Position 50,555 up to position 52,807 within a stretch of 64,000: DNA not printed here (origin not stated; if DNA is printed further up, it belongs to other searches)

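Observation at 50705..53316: A1-type cytochrome c oxidase with D-channel Asp replaced by Arg and a coordinated loss of the Mg site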

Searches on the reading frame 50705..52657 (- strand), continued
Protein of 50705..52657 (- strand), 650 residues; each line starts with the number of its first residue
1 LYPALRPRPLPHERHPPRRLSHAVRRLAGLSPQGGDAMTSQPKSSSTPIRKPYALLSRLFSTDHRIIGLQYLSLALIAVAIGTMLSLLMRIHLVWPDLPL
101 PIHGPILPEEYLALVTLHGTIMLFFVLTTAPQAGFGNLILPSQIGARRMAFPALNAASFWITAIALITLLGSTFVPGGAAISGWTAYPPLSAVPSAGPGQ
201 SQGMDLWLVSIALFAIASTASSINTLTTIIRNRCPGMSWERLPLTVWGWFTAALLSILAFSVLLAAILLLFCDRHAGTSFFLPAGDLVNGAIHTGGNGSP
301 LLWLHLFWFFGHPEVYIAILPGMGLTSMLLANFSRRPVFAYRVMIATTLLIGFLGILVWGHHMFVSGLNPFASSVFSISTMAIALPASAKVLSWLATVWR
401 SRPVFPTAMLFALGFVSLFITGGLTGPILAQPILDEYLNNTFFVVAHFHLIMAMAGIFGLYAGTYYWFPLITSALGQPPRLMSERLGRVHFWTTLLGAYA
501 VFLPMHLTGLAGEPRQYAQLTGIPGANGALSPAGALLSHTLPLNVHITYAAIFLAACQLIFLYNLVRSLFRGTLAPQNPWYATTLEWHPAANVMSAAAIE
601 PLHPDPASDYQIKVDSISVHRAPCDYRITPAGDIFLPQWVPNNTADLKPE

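Call 10: find_homologous_proteins(query=window:50705-52546:-, max_evalue=1e-50)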
Query window:50705-52546:- (613 aa): 8000 proteins with E <= 1e-50 among 8000 candidates; the best 120 are listed.
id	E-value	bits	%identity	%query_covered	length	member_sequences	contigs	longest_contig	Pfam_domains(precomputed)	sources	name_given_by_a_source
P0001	0.0e+0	1367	100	100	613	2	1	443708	PF00115.26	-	-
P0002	0.0e+0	1101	81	100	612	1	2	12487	PF00115.26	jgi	jgi:cytochrome c oxidase subunit 1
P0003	0.0e+0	1081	80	100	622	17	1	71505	PF00115.26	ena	-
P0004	0.0e+0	1079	80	100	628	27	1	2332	PF00115.26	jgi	jgi:cytochrome c oxidase subunit 1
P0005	0.0e+0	1074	80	100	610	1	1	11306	PF00115.26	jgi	jgi:cytochrome c oxidase subunit 1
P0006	0.0e+0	1072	80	100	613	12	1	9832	PF00115.26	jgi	jgi:cytochrome c oxidase subunit I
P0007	0.0e+0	1067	79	100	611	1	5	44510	PF00115.26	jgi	jgi:cytochrome c oxidase subunit 1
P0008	0.0e+0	1066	81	96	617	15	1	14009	PF00115.26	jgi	jgi:cytochrome c oxidase subunit 1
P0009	0.0e+0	1063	80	99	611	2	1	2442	PF00115.26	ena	-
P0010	0.0e+0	1059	80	98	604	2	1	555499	PF00115.26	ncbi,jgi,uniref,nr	ncbi:cbb3-type cytochrome c oxidase subunit I [Granulicella sp. L60]|jgi:cytochrome c oxidase subuni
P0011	0.0e+0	1058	81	97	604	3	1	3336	PF00115.26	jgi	jgi:cytochrome c oxidase subunit 1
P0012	0.0e+0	1057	78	100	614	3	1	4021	PF00115.26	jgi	jgi:cytochrome c oxidase subunit I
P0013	0.0e+0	1057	81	97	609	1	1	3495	PF00115.26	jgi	jgi:cytochrome c oxidase subunit 1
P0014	0.0e+0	1054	79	100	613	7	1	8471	PF00115.26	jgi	-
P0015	0.0e+0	1048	78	100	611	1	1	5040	PF00115.26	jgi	jgi:cytochrome c oxidase subunit I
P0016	0.0e+0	1047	77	99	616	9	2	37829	PF00115.26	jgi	jgi:cytochrome c oxidase subunit 1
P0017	0.0e+0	1046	79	97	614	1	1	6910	PF00115.26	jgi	jgi:cytochrome c oxidase subunit I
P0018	0.0e+0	1046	79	98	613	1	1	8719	PF00115.26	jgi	jgi:cytochrome c oxidase subunit 1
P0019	0.0e+0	1046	78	99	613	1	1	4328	PF00115.26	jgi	jgi:cytochrome c oxidase subunit 1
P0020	0.0e+0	1046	78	100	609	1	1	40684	PF00115.26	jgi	jgi:cytochrome c oxidase subunit 1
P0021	0.0e+0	1044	79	100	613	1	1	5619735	PF00115.26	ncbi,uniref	ncbi:cbb3-type cytochrome c oxidase subunit I [Tunturibacter psychrotolerans]|uniref:Cbb3-type cytoc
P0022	0.0e+0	1043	80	97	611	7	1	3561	PF00115.26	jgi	jgi:cytochrome c oxidase subunit I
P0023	0.0e+0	1043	80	98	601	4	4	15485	PF00115.26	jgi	jgi:cytochrome c oxidase subunit I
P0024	0.0e+0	1043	79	99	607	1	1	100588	PF00115.26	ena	-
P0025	0.0e+0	1043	80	97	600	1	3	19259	PF00115.26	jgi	jgi:cytochrome c oxidase subunit 1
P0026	0.0e+0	1042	78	100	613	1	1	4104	PF00115.26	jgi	jgi:cytochrome c oxidase subunit I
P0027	0.0e+0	1039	80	97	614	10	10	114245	PF00115.26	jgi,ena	jgi:cytochrome c oxidase subunit 1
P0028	0.0e+0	1039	78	99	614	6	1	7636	PF00115.26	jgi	jgi:cytochrome c oxidase subunit I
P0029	0.0e+0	1038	78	100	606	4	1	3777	PF00115.26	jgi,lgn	-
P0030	0.0e+0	1036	80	97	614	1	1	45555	PF00115.26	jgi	jgi:cytochrome c oxidase subunit I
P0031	0.0e+0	1036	77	100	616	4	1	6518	PF00115.26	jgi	jgi:cytochrome c oxidase subunit 1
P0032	0.0e+0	1035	77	99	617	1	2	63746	PF00115.26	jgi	jgi:cytochrome c oxidase subunit 1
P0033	0.0e+0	1035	77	100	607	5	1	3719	PF00115.26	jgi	jgi:cytochrome c oxidase subunit 1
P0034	0.0e+0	1033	78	100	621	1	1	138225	PF00115.26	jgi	jgi:cytochrome c oxidase subunit 1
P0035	0.0e+0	1033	77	100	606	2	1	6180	PF00115.26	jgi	jgi:cytochrome c oxidase subunit I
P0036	0.0e+0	1033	77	100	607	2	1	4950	PF00115.26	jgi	jgi:cytochrome c oxidase subunit I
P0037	0.0e+0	1032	77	100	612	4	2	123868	PF00115.26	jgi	jgi:cytochrome c oxidase subunit I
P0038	0.0e+0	1032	78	98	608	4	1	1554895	PF00115.26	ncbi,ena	-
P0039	0.0e+0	1031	77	100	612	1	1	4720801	PF00115.26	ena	-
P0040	0.0e+0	1031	78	100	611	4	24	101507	PF00115.26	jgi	jgi:cytochrome c oxidase subunit 1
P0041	0.0e+0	1031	78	97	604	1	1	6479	PF00115.26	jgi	jgi:cytochrome c oxidase subunit 1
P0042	0.0e+0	1030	77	100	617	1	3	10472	PF00115.26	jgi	-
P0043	0.0e+0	1030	77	99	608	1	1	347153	PF00115.26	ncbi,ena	-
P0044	0.0e+0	1030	77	100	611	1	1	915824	PF00115.26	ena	-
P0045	0.0e+0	1030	77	100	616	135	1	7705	PF00115.26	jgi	jgi:cytochrome c oxidase subunit 1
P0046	0.0e+0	1030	77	100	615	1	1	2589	PF00115.26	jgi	jgi:cytochrome c oxidase subunit 1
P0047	0.0e+0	1029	77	100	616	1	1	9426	PF00115.26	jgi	jgi:cytochrome c oxidase subunit 1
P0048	0.0e+0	1029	80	96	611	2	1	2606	PF00115.26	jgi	jgi:cytochrome c oxidase subunit I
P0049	0.0e+0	1028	79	97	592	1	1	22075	PF00115.26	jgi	jgi:cytochrome c oxidase subunit I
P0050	0.0e+0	1028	79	98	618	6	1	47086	PF00115.26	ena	-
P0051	0.0e+0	1027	79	98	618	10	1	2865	PF00115.26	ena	-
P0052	0.0e+0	1027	77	100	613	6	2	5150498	PF00115.26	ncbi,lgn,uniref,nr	ncbi:cytochrome c oxidase subunit I [Tunturiibacter gelidoferens]|uniref:Cytochrome c oxidase subuni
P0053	0.0e+0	1026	78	98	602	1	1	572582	PF00115.26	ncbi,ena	-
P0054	0.0e+0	1026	77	99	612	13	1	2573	PF00115.26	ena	-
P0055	0.0e+0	1026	79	96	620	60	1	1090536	PF00115.26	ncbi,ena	-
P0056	0.0e+0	1025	77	100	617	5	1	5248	PF00115.26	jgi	jgi:cytochrome c oxidase subunit I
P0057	0.0e+0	1024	78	98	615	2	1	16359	PF00115.26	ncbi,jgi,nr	ncbi:MAG TPA: cbb3-type cytochrome c oxidase subunit I [Edaphobacter sp.]|jgi:cytochrome c oxidase s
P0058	0.0e+0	1023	78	99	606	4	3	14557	PF00115.26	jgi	jgi:cytochrome c oxidase subunit 1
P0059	0.0e+0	1022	76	100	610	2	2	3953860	PF00115.26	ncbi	ncbi:MAG: cbb3-type cytochrome c oxidase subunit I [Edaphobacter sp.]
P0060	0.0e+0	1022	76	100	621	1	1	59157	PF00115.26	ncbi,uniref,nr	ncbi:cbb3-type cytochrome c oxidase subunit I [Granulicella sp. S190]|uniref:cytochrome c oxidase su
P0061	0.0e+0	1021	77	100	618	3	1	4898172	PF00115.26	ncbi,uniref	ncbi:cbb3-type cytochrome c oxidase subunit I [Tunturibacter empetritectus]|uniref:Cbb3-type cytochr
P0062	0.0e+0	1021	79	96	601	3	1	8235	PF00115.26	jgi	jgi:cytochrome c oxidase subunit 1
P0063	0.0e+0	1021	78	100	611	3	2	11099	PF00115.26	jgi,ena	-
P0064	0.0e+0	1021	77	100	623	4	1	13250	PF00115.26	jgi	jgi:cytochrome c oxidase subunit 1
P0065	0.0e+0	1020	78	97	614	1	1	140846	PF00115.26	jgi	-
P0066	0.0e+0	1020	77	99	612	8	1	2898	PF00115.26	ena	-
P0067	0.0e+0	1019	76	100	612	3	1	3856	PF00115.26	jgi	jgi:cytochrome c oxidase subunit I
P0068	0.0e+0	1019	78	97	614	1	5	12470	PF00115.26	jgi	jgi:cytochrome c oxidase subunit I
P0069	0.0e+0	1018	77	99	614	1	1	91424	PF00115.26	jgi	jgi:cytochrome c oxidase subunit I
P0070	0.0e+0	1018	77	100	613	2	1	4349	PF00115.26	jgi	-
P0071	0.0e+0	1018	78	97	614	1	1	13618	PF00115.26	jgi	jgi:cytochrome c oxidase subunit I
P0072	0.0e+0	1017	78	96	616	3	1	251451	PF00115.26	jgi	jgi:cytochrome c oxidase subunit I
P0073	0.0e+0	1017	76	100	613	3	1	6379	PF00115.26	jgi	jgi:cytochrome c oxidase subunit I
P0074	0.0e+0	1017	78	96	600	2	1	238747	PF00115.26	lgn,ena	-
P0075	0.0e+0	1016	76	100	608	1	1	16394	PF00115.26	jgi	jgi:cytochrome c oxidase subunit 1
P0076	0.0e+0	1016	76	99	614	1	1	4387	PF00115.26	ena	-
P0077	0.0e+0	1015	77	100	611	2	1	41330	PF00115.26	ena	-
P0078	0.0e+0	1015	76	100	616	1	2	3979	PF00115.26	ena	-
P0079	0.0e+0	1015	78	98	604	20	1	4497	PF00115.26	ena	-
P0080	0.0e+0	1015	75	100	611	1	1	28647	PF00115.26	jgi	jgi:cytochrome c oxidase subunit I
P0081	0.0e+0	1015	76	100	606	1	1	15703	PF00115.26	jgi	jgi:cytochrome c oxidase subunit 1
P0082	0.0e+0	1015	78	97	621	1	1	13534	PF00115.26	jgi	jgi:cytochrome c oxidase subunit I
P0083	0.0e+0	1015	78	97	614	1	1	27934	PF00115.26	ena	-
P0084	0.0e+0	1014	78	97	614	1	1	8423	PF00115.26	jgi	jgi:cytochrome c oxidase subunit I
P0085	0.0e+0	1014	77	100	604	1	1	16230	PF00115.26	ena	-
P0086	0.0e+0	1014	78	97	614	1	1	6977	PF00115.26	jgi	jgi:cytochrome c oxidase subunit I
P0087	0.0e+0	1014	79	98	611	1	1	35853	PF00115.26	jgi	jgi:cytochrome c oxidase subunit I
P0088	0.0e+0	1013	77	100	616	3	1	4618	PF00115.26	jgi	jgi:cytochrome c oxidase subunit I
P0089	0.0e+0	1012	79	96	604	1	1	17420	PF00115.26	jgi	jgi:cytochrome c oxidase subunit I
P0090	0.0e+0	1012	76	100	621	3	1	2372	PF00115.26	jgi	jgi:cytochrome c oxidase subunit I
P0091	0.0e+0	1012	78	96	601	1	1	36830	PF00115.26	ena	-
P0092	0.0e+0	1011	76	100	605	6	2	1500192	PF00115.26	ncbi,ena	-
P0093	0.0e+0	1011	76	100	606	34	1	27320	PF00115.26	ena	-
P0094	3.9e-298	1009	78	96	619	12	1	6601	PF00115.26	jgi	jgi:cytochrome c oxidase subunit I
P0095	4.4e-298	1009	76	100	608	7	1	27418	PF00115.26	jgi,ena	-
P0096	4.7e-298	1009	75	100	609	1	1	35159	PF00115.26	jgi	jgi:cytochrome c oxidase subunit 1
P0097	1.6e-297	1007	77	99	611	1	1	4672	PF00115.26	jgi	jgi:cytochrome c oxidase subunit I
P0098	2.4e-297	1006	77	98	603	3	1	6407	PF00115.26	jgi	jgi:cytochrome c oxidase subunit I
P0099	2.4e-297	1006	76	99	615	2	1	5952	PF00115.26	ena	-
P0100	2.4e-297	1006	77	98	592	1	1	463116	PF00115.26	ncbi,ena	-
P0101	2.5e-297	1006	76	99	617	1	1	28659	PF00115.26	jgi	jgi:cytochrome c oxidase subunit I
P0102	3.4e-297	1006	77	98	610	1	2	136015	PF00115.26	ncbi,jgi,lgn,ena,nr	ncbi:MAG TPA: cbb3-type cytochrome c oxidase subunit I [Edaphobacter sp.]|nr:cbb3-type cytochrome c 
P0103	4.3e-297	1005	77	97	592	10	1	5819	PF00115.26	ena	-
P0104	4.3e-297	1005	76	100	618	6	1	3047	PF00115.26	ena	-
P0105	7.7e-297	1005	77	98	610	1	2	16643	PF00115.26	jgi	jgi:cytochrome c oxidase subunit 1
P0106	9.2e-297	1004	78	96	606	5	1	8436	PF00115.26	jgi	jgi:cytochrome c oxidase subunit I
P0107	1.0e-296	1004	76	99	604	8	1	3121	PF00115.26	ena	-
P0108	1.2e-296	1004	77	98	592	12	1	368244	PF00115.26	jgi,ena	-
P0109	1.8e-296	1003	77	100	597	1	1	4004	PF00115.26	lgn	-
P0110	1.9e-296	1003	78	97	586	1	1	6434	PF00115.26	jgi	jgi:cytochrome c oxidase subunit 1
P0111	2.2e-296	1003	79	98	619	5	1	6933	PF00115.26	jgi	jgi:cytochrome c oxidase subunit 1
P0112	4.5e-296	1002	76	98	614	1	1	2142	PF00115.26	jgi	jgi:cytochrome c oxidase subunit 1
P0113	9.9e-296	1001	77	98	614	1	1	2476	PF00115.26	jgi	-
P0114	1.7e-295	1000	77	98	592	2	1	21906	PF00115.26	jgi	jgi:cytochrome c oxidase subunit I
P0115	3.4e-295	999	76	99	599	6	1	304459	PF00115.26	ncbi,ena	-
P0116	4.9e-295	999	75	100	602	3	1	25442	PF00115.26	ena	-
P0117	3.0e-294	996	77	97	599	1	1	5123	PF00115.26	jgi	jgi:cytochrome c oxidase subunit I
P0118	3.2e-294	996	74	100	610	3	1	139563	PF00115.26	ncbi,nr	ncbi:MAG: cytochrome c oxidase subunit [Edaphobacter sp.]|nr:cytochrome c oxidase subunit [Edaphobac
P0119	1.0e-293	994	75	100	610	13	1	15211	PF00115.26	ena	-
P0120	1.3e-293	994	76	100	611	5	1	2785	PF00115.26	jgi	jgi:cytochrome c oxidase subunit 1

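Call 12: search_protein_representatives(protein=window:50705-52546:-)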
Query: 613 residues. Proteins with E-value up to 0.001 (for the whole library): 14274; up to 1e-10: 6905; up to 1e-30: 1435. The best 150 are listed.
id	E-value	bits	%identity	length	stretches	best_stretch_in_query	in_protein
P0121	1.5e-156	539.5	76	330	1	11-330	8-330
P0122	2.5e-143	495.8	48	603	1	21-553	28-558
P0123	7.1e-143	494.3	62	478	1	30-380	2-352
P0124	1.1e-124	434.2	57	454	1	132-537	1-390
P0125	1.5e-116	407.4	71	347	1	99-353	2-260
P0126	1.3e-112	394.3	45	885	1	21-534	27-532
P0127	2.1e-111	390.4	65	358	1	167-436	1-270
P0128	1.5e-109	384.3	44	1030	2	71-534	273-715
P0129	4.5e-109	382.7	42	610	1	22-552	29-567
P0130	2.7e-107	376.8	47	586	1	20-553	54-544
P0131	3.0e-107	376.7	45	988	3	71-534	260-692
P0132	1.1e-104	368.2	42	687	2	165-552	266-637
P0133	3.3e-104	366.6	40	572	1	16-551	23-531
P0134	8.6e-103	361.9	46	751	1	16-501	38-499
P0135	1.1e-102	361.6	71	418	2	167-295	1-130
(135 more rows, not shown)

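Call 20: find_related_loci(query=window:50705-52546:-, collection=genome_contigs, flank=6000)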
Query window:50705-52546:- (613 aa) in genome_contigs; peptide patterns used: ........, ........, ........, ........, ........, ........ (x = any residue, [..] = any of these).
600 stretches matched a pattern (row limit reached: there are more); 600 encode a relative of the query (tblastn E <= 1e-3); the best 80 are kept; 80 distinct loci.
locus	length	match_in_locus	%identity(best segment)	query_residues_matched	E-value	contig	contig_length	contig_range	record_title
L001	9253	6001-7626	60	22-601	0e+0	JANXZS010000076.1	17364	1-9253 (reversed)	MAG: Acidobacteriaceae bacterium isolate GL140_4_metabat_397 GL140_4_k141_1977356, whole genome shotgun sequence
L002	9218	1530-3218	58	26-609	0e+0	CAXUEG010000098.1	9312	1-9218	MAG TPA_asm: uncultured Terriglobus sp. isolate public_SRR14722221_metawrap_bin.2 genome assembly, contig: public_SRR147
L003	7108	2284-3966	55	22-613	0e+0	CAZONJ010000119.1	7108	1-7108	MAG TPA_asm: uncultured Terriglobales bacterium isolate SRP272529_co2_80 genome assembly, contig: NODE_20118_length_7108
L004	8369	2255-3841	59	8-552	0e+0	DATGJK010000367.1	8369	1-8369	MAG TPA_asm: Acidobacteriaceae bacterium isolate SMAG_U9831 k141_685478, whole genome shotgun sequence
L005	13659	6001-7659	53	20-604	0e+0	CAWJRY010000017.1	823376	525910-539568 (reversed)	MAG: uncultured Acidobacteriaceae bacterium isolate MFD01633.bin.1.241 genome assembly, contig: contig_7163, whole genom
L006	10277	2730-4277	55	20-553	0e+0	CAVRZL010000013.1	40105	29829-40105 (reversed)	MAG: uncultured Acidobacteriota bacterium isolate MFD06085.bin.3.99 genome assembly, contig: contig_40191, whole genome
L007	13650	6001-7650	53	20-601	0e+0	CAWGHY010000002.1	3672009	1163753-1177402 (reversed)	MAG: Terriglobia bacterium isolate MFD09671.bin.1.22 genome assembly, contig: contig_11288, whole genome shotgun sequenc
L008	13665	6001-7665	52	22-608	0e+0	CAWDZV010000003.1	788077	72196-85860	MAG: uncultured Acidobacteriaceae bacterium isolate MFD05512.bin.1.251 genome assembly, contig: contig_18316, whole geno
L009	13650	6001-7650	56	4-550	0e+0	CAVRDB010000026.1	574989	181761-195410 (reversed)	MAG: uncultured Acidobacteriota bacterium isolate MFD03399.bin.1.3 genome assembly, contig: contig_38, whole genome shot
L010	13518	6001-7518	55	22-545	0e+0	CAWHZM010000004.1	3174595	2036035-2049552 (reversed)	MAG: uncultured Acidobacteriaceae bacterium isolate MFD04434.bin.1.49 genome assembly, contig: contig_758, whole genome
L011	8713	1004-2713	50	3-578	0e+0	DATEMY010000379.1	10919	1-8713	MAG TPA_asm: Blastocatellia bacterium isolate SMAG_U8955 k141_920322, whole genome shotgun sequence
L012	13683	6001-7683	51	18-613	4e-180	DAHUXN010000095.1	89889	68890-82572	MAG TPA_asm: Acidobacteria bacterium isolate clean266 k141_824327, whole genome shotgun sequence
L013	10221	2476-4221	50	1-601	1e-179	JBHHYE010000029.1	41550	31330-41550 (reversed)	MAG: Acidobacteriota bacterium isolate Maj_2_bin.8 NODE_293_length_41550_cov_14.917339, whole genome shotgun sequence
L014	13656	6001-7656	52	22-601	4e-179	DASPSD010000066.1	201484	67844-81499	MAG TPA_asm: Candidatus Sulfotelmatobacter sp. isolate SMAG_U12242 k141_1421485, whole genome shotgun sequence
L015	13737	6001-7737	51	2-609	4e-179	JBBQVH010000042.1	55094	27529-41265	MAG: Blastocatellia bacterium isolate Co_metawrap_1988 Cmw_1988_k141_1186111_length_55094_cov_11.9984, whole genome shot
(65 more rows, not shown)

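Call 31: find_encoding_contigs(protein=P0021, flank=10000, max_places=2)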
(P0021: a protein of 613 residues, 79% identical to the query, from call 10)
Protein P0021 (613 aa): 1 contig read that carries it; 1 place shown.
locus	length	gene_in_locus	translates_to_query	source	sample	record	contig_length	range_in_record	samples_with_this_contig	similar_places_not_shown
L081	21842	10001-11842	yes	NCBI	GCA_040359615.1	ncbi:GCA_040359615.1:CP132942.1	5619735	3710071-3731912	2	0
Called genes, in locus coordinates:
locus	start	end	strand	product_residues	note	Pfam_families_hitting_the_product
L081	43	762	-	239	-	PF00535:Glycos_transf_2, PF13641:Glyco_tranf_2_3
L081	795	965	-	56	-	-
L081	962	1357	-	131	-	PF07883:Cupin_2, PF02311:AraC_binding (weak)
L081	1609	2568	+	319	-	PF01680:SOR_SNZ, PF05690:ThiG (faint)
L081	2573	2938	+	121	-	-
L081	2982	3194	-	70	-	-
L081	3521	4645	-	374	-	-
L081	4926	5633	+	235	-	PF04366:Ysc84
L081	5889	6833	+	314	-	PF13557:Phenol_MetA_deg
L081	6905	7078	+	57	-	-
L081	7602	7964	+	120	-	-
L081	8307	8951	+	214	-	PF01174:SNO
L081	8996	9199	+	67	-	-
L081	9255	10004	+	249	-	PF00116:COX2, PF13473:Cupredoxin_1 (weak)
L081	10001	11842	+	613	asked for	PF00115:COX1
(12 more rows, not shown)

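Call 32: find_encoding_contigs(protein=P0010, flank=10000, max_places=2)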
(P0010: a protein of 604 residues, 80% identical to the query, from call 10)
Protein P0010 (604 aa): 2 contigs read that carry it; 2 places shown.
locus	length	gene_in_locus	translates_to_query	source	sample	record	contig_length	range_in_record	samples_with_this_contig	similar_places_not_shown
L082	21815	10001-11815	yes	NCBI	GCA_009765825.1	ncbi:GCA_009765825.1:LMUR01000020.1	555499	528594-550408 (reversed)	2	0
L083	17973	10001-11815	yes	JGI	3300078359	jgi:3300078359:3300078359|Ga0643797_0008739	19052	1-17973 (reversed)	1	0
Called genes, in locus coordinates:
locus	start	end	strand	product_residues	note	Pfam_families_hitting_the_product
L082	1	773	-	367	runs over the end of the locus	PF01757:Acyl_transf_3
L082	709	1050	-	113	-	-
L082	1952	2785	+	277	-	PF00165:HTH_AraC (weak), PF12833:HTH_18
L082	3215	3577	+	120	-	PF03551:PadR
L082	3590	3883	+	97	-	-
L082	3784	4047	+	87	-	-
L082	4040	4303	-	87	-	-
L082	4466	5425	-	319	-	-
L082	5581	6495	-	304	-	PF07837:FTCD_N, PF02971:FTCD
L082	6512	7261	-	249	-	PF09411:PagL (weak)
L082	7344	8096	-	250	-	PF20772:TACO1_YebC_N, PF01709:Transcrip_reg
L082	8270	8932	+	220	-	PF01174:SNO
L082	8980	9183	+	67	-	-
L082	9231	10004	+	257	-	PF00116:COX2, PF13473:Cupredoxin_1 (weak)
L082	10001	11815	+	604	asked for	PF00115:COX1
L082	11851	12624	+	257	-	PF00510:COX3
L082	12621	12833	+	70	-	-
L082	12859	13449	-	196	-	PF02525:Flavodoxin_2 (faint), PF03358:FMN_red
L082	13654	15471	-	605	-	PF01743:PolyA_pol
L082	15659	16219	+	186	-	PF22478:DUF6982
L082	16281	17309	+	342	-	PF04613:LpxD, PF00132:Hexapep, PF25084:LbH_EIF2B (faint), PF25087:GMPPB_C (faint), PF00132:Hexapep (weak)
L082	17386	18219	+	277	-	PF00072:Response_reg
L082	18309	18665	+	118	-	-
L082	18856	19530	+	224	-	PF02223:Thymidylate_kin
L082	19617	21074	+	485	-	PF00067:p450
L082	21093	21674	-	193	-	PF13505:OMP_b-brl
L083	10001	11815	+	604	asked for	PF00115:COX1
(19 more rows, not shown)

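Call 33: find_encoding_contigs(protein=P0001, flank=10000, max_places=3)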
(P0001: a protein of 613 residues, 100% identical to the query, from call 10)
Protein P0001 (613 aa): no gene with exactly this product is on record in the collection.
